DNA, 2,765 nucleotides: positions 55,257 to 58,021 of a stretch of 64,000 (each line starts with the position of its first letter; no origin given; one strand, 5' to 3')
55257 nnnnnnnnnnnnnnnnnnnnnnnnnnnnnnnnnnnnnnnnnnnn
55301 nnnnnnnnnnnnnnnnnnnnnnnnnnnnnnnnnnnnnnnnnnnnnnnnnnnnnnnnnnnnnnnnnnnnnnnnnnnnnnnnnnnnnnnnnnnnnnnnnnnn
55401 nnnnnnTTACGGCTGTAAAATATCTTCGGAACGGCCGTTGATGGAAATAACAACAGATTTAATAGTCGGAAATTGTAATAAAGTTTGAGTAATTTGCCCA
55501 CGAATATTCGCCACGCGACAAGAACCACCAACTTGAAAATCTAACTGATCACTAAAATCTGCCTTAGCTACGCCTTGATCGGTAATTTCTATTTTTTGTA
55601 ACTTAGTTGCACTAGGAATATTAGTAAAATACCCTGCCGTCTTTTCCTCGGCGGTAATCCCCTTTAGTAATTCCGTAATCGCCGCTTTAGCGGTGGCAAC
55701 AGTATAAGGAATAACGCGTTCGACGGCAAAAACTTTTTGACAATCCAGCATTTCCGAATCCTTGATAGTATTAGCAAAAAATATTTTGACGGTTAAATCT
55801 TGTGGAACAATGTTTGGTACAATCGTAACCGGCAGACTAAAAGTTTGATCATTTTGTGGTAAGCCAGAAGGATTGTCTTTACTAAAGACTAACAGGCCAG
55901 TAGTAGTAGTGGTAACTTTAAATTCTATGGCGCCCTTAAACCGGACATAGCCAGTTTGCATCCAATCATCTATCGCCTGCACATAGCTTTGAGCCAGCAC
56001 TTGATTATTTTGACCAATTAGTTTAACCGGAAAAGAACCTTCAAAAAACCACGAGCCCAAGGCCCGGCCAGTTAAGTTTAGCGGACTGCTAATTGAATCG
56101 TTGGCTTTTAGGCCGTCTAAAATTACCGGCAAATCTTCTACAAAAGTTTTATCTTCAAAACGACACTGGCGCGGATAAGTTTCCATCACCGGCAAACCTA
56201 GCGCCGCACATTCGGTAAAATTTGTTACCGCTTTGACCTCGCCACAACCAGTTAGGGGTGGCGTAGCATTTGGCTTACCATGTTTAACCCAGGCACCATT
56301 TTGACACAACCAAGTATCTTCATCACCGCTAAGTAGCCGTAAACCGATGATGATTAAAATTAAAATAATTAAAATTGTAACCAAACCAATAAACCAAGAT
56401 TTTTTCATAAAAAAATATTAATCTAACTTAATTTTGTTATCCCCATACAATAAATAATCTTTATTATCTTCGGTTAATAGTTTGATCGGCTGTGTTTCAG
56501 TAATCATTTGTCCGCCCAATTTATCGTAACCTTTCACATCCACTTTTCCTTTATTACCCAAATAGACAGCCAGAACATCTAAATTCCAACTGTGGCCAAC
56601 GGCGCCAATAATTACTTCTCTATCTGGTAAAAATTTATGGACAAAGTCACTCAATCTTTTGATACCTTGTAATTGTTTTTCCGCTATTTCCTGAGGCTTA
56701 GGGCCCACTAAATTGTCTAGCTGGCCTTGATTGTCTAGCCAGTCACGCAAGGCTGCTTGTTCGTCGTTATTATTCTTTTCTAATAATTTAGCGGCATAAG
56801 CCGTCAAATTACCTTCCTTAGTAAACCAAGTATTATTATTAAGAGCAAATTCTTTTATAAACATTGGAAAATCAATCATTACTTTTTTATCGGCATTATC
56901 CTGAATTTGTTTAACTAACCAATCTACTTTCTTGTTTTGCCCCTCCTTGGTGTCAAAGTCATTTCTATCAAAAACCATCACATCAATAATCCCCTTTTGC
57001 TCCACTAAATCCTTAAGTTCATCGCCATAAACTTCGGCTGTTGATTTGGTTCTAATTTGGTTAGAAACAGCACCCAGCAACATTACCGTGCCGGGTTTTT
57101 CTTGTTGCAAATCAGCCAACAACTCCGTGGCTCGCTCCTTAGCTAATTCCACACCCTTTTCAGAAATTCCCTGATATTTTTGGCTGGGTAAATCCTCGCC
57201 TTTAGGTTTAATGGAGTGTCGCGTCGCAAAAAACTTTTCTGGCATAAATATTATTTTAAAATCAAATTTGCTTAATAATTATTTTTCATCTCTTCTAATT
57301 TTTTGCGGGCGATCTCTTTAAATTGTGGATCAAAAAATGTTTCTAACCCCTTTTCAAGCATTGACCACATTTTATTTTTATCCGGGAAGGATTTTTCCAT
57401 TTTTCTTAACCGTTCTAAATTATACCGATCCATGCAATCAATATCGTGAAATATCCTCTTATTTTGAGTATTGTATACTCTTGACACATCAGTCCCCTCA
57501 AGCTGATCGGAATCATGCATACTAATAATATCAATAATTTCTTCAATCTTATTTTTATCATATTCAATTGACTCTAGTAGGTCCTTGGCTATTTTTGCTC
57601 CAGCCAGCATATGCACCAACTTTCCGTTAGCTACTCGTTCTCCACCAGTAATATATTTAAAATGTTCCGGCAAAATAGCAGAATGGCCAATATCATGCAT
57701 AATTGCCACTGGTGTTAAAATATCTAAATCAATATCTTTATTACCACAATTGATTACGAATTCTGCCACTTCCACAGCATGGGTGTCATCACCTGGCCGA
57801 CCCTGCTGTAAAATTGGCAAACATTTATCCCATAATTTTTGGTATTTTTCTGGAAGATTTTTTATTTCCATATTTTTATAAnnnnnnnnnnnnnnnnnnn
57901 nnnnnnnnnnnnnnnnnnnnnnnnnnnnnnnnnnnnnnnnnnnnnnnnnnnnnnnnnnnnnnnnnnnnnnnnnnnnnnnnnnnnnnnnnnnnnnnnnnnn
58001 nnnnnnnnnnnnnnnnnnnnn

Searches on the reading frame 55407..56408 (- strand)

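Call 72: search_protein_families(library=pfam, proteins=[window:55407-56408:-], max_evalue=0.0001)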
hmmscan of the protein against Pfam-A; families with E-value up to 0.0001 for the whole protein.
window:55407-56408:- (333 aa): 2 families
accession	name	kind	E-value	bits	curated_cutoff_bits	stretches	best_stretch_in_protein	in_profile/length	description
PF10646.14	Germane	-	1.4e-16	61.6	23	1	230-327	13-115/117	Sporulation and spore germination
PF10648.15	Gmad2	-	6.6e-07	30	25.7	1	103-181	10-83/86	Immunoglobulin-like domain of bacterial spore germination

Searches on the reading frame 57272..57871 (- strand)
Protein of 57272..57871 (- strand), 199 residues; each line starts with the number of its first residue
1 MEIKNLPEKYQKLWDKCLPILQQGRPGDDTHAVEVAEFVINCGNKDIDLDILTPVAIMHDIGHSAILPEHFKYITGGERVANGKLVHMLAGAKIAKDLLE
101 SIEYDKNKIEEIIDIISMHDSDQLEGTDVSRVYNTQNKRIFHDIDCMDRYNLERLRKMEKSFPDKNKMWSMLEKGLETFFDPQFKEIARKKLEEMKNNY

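Call 72: search_protein_families(library=pfam, proteins=[window:57272-57871:-], max_evalue=0.0001)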
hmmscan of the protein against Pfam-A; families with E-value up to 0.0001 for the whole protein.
window:57272-57871:- (199 aa): 1 family
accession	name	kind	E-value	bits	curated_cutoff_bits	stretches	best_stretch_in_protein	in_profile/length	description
PF01966.28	HD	-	1.8e-06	28.6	22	1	30-123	3-89/116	HD domain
